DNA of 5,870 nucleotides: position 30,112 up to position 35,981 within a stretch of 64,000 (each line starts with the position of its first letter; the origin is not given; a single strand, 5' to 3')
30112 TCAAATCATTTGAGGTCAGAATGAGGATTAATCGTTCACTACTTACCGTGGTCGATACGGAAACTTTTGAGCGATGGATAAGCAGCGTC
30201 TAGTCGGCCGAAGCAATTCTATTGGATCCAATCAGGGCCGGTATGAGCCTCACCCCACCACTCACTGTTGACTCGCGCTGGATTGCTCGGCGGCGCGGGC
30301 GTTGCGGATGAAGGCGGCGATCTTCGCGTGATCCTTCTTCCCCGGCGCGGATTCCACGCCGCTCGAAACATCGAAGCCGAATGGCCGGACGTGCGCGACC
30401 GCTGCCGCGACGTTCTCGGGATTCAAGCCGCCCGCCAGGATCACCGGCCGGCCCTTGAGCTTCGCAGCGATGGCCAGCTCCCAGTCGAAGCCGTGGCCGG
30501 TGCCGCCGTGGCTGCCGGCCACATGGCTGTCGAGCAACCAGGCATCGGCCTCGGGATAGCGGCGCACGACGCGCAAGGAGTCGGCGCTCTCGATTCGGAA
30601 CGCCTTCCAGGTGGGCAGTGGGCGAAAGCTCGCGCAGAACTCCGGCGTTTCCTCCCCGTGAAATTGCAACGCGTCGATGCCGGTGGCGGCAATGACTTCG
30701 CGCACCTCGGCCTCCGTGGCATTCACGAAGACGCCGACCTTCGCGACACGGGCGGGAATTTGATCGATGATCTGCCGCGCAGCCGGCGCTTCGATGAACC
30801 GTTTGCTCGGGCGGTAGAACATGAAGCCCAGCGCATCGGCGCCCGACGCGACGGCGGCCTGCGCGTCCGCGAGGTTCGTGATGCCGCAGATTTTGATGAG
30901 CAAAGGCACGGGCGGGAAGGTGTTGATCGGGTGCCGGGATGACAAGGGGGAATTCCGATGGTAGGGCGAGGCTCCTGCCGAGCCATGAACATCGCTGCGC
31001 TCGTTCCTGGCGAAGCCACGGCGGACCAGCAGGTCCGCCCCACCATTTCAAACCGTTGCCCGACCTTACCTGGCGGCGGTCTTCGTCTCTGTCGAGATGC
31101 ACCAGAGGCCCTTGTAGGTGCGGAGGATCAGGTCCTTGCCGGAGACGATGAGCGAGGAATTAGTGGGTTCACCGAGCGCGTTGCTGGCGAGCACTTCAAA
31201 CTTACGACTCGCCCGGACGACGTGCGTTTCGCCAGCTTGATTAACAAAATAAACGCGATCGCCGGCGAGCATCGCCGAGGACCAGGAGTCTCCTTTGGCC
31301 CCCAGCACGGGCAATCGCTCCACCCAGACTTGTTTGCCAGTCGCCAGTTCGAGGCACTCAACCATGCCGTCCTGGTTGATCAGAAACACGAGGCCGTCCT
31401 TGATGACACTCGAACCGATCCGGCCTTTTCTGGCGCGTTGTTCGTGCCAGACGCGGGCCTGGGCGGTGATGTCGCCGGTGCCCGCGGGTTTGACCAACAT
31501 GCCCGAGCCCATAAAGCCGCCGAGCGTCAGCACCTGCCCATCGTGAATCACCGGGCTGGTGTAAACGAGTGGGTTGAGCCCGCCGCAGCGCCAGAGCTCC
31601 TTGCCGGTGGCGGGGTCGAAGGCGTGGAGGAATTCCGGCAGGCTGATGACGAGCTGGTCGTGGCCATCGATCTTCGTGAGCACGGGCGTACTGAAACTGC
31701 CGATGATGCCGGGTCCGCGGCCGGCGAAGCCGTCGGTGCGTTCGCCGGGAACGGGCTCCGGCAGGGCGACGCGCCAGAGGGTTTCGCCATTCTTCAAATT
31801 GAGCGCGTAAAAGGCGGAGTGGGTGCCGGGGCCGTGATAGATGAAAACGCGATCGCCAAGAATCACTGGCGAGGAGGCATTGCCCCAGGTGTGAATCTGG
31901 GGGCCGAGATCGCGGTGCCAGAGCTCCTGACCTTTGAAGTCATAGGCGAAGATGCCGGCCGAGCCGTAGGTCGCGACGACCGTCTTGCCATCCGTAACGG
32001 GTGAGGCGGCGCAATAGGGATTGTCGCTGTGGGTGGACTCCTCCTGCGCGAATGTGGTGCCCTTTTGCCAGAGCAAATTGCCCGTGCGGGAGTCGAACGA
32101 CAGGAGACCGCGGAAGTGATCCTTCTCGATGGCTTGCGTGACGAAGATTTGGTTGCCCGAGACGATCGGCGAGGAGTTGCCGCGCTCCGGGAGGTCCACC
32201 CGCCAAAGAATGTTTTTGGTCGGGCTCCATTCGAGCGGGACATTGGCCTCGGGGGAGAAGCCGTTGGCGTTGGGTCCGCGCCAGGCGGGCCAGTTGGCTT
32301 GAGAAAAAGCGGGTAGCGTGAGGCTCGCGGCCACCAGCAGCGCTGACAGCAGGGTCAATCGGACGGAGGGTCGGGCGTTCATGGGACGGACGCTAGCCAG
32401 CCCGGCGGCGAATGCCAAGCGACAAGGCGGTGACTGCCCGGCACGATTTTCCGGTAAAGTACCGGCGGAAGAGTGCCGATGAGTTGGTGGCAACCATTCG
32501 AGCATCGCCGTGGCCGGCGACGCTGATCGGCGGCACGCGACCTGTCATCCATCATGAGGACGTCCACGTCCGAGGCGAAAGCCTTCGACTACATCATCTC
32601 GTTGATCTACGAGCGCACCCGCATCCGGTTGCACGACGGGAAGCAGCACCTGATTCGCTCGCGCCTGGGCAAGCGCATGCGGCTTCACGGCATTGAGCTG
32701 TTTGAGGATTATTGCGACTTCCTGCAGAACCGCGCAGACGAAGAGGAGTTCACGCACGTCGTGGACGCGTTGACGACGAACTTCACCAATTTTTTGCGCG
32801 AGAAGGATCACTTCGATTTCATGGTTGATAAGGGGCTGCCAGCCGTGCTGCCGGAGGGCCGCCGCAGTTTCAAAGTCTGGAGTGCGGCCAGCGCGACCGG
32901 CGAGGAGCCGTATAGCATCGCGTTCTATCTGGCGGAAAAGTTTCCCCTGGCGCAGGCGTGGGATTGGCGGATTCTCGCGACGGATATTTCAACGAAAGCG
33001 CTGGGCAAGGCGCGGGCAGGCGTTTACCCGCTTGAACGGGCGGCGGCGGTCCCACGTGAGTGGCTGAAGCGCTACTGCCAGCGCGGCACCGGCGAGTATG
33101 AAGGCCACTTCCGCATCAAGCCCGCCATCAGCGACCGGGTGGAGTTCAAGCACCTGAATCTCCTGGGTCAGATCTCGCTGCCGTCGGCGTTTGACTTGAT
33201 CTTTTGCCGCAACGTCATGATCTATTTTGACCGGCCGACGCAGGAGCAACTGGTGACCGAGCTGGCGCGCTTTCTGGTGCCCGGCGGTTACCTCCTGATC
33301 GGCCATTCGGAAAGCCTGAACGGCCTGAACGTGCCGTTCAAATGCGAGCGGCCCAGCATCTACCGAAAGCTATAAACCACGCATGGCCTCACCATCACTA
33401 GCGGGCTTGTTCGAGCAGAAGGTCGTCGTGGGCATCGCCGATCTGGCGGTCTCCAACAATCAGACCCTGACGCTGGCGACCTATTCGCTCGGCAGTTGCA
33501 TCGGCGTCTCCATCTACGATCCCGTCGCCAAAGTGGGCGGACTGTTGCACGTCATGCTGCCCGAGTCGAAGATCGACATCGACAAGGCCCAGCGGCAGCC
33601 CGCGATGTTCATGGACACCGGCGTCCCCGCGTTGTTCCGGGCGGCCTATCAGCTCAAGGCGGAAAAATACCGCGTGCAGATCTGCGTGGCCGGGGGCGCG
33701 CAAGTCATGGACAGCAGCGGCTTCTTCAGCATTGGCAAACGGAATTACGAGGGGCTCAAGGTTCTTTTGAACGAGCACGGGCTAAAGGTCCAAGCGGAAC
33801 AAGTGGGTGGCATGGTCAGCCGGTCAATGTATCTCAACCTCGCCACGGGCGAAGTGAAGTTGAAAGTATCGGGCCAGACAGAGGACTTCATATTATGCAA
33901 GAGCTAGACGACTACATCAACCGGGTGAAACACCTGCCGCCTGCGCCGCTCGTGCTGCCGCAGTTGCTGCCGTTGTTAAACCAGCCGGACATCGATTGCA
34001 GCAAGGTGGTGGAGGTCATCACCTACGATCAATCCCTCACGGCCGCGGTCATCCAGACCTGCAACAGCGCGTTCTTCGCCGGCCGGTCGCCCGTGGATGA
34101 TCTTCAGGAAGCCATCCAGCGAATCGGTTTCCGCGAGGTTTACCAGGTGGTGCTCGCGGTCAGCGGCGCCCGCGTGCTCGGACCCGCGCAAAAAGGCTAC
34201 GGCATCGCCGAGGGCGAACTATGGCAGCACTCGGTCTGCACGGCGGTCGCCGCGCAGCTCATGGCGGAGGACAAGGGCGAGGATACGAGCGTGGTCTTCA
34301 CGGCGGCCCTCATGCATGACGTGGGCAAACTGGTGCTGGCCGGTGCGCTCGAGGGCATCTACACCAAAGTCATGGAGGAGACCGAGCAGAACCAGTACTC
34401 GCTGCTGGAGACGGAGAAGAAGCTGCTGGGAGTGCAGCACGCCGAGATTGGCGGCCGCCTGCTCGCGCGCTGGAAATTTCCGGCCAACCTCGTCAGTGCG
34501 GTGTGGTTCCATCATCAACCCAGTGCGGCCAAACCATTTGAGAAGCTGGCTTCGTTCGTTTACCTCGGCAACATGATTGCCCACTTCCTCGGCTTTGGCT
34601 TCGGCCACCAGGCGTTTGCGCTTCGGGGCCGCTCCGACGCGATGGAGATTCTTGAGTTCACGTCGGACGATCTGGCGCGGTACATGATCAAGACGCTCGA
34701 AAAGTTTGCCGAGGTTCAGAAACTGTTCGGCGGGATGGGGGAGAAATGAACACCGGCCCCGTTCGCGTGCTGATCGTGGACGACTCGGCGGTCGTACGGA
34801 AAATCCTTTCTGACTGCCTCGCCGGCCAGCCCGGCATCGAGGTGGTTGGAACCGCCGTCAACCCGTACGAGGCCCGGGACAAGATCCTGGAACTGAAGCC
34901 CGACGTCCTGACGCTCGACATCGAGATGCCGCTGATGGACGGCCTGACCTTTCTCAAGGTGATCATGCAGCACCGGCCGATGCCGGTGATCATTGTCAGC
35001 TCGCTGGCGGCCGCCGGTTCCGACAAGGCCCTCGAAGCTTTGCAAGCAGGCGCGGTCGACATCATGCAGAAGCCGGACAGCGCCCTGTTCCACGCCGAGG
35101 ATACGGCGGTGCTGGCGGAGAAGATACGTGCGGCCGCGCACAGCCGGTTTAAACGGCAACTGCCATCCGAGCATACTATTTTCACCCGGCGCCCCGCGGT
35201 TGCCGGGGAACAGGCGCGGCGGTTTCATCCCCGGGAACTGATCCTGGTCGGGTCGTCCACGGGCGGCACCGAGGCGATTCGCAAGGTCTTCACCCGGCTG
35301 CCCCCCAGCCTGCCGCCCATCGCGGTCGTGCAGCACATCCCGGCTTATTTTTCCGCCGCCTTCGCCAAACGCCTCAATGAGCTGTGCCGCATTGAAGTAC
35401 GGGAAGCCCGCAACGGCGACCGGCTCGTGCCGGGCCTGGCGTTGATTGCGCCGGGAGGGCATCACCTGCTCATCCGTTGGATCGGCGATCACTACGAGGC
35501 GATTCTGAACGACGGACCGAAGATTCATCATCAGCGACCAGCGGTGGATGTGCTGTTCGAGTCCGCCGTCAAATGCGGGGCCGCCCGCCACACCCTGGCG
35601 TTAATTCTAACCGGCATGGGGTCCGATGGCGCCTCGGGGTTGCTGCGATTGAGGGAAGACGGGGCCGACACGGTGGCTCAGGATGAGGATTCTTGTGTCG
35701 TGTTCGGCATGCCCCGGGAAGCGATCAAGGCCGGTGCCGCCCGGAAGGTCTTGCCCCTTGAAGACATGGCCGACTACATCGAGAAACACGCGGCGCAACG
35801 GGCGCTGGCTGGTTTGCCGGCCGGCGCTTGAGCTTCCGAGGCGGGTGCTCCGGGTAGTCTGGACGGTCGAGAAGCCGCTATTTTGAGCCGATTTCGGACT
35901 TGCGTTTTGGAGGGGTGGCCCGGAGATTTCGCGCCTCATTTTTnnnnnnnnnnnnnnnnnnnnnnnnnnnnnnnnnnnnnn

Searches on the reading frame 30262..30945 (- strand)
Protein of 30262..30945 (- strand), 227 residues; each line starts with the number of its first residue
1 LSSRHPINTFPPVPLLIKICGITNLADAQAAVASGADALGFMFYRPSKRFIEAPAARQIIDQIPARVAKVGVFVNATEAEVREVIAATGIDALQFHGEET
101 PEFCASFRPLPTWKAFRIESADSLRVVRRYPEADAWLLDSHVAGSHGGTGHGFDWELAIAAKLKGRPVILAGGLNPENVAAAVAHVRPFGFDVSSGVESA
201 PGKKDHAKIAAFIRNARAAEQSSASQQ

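Call 99: search_protein_families(library=pfam, proteins=[window:30262-30945:-], max_evalue=0.0001)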
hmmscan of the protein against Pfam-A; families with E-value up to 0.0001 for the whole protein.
window:30262-30945:- (227 aa): 1 family
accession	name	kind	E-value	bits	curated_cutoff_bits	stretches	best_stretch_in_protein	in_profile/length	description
PF00697.28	PRAI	-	5.6e-49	166.9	22.7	1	17-214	1-192/193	N-(5'phosphoribosyl)anthranilate (PRA) isomerase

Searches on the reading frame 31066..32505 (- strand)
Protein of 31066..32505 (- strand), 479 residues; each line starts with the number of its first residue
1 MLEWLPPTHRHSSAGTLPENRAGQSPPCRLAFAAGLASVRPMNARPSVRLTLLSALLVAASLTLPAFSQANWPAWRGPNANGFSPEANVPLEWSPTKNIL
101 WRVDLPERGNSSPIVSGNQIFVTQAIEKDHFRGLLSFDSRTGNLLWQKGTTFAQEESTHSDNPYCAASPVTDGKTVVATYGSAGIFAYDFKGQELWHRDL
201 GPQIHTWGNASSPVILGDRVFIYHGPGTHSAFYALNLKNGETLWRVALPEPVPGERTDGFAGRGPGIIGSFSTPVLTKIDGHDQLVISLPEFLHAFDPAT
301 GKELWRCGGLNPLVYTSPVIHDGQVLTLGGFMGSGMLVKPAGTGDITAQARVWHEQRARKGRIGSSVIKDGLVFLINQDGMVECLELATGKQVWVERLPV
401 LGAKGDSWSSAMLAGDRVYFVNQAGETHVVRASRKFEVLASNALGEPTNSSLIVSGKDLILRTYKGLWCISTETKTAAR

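Call 100: search_protein_families(library=pfam, proteins=[window:31066-32505:-], max_evalue=0.0001)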
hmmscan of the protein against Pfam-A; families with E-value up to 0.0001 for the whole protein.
window:31066-32505:- (479 aa): 3 families
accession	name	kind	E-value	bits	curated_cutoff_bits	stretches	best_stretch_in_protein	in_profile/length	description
PF13360.13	PQQ_2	-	7.2e-29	101.5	27.6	2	233-476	6-228/233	Outer membrane protein assembly factor BamB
PF13570.13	Beta-prop_ACSF4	-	1.9e-11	44.4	133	1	270-460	135-316/329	Beta-alanine-activating enzyme, beta-propeller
PF01011.28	PQQ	-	1.3e-08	34.4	26.7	0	231-306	498-573/595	Glucose/ethanol/alcohol dehydrogenase, beta-propeller domain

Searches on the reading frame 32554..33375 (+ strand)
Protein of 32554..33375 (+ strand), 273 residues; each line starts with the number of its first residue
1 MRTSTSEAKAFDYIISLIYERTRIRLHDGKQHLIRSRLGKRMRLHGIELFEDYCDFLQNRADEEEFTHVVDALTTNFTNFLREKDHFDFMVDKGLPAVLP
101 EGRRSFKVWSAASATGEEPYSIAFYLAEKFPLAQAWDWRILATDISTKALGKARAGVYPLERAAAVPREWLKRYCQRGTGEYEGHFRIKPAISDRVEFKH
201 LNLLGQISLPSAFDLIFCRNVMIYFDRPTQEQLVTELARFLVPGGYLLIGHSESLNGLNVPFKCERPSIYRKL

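Call 100: search_protein_families(library=pfam, proteins=[window:32554-33375:+], max_evalue=0.0001)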
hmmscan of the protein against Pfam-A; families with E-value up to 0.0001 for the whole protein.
window:32554-33375:+ (273 aa): 6 families
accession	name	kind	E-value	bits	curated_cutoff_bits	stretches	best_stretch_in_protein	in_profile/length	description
PF01739.24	CheR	-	1.5e-59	201.2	27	1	76-265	1-189/195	CheR methyltransferase, SAM binding domain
PF03705.20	CheR_N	-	1.4e-14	54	27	1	10-59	2-51/53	CheR methyltransferase, all-alpha domain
PF13649.12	Methyltransf_25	-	4.6e-10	40.5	27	0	195-245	47-97/97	Methyltransferase domain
PF08241.18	Methyltransf_11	-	1.8e-07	32.1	21.2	1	206-249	53-95/95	Methyltransferase domain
PF08242.18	Methyltransf_12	-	2.3e-07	31.9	30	0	194-247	49-98/98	Methyltransferase domain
PF13847.12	Methyltransf_31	-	1.5e-05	25.2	27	0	195-253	55-113/145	Methyltransferase domain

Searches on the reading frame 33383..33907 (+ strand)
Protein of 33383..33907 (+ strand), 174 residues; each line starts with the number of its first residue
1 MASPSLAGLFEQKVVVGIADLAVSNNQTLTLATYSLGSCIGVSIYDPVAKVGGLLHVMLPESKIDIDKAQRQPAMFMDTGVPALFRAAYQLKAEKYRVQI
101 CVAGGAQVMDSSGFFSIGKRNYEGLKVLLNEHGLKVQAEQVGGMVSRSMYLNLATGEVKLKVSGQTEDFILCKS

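Call 100: search_protein_families(library=pfam, proteins=[window:33383-33907:+], max_evalue=0.0001)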
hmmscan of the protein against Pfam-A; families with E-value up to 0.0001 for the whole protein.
window:33383-33907:+ (174 aa): 1 family
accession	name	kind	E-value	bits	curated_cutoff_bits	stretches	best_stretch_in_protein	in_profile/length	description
PF03975.18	CheD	-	2.5e-25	89.2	25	1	58-161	1-107/108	CheD chemotactic sensory transduction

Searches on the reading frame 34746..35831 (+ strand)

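Call 100: search_protein_families(library=pfam, proteins=[window:34746-35831:+], max_evalue=0.0001)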
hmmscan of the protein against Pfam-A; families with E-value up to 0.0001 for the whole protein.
window:34746-35831:+ (361 aa): 2 families
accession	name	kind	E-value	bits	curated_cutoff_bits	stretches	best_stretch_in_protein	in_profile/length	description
PF01339.22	CheB_methylest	-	3e-61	206.6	24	1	166-345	1-174/174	CheB methylesterase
PF00072.30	Response_reg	-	1.8e-22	80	30.2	1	8-110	1-100/111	Response regulator receiver domain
